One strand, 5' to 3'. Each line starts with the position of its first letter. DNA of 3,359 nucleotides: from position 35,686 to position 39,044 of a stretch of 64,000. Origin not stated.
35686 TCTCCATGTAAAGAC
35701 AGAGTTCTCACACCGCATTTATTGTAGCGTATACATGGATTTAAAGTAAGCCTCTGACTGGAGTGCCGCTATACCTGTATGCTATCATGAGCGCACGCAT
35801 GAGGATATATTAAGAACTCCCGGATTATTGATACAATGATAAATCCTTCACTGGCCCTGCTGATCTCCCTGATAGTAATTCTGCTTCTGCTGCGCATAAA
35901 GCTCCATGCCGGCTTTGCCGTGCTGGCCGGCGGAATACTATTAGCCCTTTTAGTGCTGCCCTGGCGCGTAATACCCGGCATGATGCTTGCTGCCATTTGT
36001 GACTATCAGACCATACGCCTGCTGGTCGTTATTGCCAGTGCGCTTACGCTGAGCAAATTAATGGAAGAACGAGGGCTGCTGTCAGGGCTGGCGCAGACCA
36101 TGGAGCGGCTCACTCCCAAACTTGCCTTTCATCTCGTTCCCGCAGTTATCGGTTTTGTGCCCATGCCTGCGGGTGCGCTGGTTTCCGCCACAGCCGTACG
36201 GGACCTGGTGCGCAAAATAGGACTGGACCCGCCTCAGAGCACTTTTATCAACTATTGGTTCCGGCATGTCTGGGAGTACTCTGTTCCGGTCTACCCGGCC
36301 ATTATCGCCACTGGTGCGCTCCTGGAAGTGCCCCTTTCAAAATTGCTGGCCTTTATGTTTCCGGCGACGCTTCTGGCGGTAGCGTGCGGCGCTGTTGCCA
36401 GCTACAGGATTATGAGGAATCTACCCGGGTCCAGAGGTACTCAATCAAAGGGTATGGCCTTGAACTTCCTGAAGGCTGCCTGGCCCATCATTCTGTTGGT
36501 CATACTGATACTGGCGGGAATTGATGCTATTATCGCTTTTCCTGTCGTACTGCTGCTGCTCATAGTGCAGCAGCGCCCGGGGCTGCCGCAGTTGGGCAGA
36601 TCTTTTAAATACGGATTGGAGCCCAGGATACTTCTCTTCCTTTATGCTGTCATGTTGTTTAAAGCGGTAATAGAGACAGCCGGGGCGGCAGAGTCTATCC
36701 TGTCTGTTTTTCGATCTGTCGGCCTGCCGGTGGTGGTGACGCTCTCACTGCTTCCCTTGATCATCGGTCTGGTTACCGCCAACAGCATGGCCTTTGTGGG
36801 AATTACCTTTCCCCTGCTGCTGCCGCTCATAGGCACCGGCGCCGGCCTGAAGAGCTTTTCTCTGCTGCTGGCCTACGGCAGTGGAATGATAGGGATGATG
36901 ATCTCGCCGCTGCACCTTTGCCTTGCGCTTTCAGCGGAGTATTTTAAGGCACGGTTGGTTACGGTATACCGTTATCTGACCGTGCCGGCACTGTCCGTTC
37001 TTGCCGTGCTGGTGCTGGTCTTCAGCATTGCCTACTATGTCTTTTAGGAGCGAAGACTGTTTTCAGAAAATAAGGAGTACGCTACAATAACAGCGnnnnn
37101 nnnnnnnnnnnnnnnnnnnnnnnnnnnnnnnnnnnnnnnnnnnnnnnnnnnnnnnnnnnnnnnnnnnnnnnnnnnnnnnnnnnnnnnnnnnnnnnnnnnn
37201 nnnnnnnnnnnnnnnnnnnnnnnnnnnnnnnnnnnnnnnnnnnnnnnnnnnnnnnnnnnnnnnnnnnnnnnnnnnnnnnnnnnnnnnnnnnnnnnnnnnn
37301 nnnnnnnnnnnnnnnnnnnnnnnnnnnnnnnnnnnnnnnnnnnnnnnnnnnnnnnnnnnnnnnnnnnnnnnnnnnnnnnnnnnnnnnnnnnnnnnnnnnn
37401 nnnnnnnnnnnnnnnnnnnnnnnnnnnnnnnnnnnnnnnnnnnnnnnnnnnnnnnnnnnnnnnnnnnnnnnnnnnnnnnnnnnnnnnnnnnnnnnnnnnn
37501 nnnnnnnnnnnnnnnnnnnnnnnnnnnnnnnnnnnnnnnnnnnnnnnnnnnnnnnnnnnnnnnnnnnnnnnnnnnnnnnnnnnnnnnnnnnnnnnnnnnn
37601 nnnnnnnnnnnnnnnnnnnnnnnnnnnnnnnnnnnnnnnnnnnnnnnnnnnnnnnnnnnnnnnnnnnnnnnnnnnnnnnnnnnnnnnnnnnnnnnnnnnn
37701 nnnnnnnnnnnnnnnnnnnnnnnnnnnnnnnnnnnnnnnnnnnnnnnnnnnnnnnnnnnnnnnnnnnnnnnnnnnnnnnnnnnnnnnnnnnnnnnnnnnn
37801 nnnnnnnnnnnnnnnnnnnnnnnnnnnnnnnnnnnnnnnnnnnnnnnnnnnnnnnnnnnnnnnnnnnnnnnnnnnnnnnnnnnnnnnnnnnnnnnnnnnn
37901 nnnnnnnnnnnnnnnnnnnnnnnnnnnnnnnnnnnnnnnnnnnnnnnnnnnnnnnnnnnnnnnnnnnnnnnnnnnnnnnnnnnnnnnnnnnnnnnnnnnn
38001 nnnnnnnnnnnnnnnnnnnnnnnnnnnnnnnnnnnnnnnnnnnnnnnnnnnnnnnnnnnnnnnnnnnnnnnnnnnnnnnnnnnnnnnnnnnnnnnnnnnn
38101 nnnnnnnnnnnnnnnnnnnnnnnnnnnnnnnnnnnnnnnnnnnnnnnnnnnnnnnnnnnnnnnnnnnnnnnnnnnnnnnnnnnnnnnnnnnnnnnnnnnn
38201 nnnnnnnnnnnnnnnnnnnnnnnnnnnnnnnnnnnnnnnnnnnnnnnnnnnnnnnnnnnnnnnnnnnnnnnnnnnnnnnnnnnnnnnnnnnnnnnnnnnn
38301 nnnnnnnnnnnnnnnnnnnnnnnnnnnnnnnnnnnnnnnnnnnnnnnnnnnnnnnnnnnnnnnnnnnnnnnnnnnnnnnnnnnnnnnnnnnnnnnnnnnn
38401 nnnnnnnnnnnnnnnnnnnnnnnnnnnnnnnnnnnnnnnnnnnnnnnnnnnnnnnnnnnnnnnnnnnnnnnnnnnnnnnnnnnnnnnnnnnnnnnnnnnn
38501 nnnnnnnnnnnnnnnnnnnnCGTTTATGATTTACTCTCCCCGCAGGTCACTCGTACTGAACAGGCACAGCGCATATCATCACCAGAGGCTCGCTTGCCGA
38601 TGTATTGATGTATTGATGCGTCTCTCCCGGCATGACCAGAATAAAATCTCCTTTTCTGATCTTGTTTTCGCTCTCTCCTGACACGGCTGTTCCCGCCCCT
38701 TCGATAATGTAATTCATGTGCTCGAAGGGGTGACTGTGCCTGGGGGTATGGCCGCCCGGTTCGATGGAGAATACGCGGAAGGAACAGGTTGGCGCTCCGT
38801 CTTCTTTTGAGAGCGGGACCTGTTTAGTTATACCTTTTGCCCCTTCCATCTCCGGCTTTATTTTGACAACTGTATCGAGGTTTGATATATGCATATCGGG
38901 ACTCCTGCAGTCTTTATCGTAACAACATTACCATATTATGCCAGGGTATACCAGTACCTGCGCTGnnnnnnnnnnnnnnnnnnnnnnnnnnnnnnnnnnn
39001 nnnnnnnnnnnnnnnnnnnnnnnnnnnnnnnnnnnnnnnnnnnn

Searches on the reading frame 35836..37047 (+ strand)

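Call 66: search_protein_families(library=ncbifam, proteins=[window:35836-37047:+], max_evalue=0.00001)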
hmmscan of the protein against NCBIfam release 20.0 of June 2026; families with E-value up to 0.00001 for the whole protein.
window:35836-37047:+ (403 aa): 1 family
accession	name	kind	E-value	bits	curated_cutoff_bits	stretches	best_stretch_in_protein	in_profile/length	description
TIGR00529.1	AF0261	hypoth_equivalog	1.1e-73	248.8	378.4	1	5-396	4-384/387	TIGR00529 family membrane protein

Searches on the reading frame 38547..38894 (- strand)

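Call 66: search_protein_families(library=ncbifam, proteins=[window:38547-38894:-], max_evalue=0.00001)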
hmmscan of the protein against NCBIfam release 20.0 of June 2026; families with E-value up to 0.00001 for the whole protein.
window:38547-38894:- (115 aa): 1 family
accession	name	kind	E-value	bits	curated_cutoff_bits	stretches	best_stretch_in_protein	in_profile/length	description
NF049940.1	MandnitrLy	equivalog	3e-07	30.3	140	1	24-94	22-93/130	(R)-mandelonitrile lyase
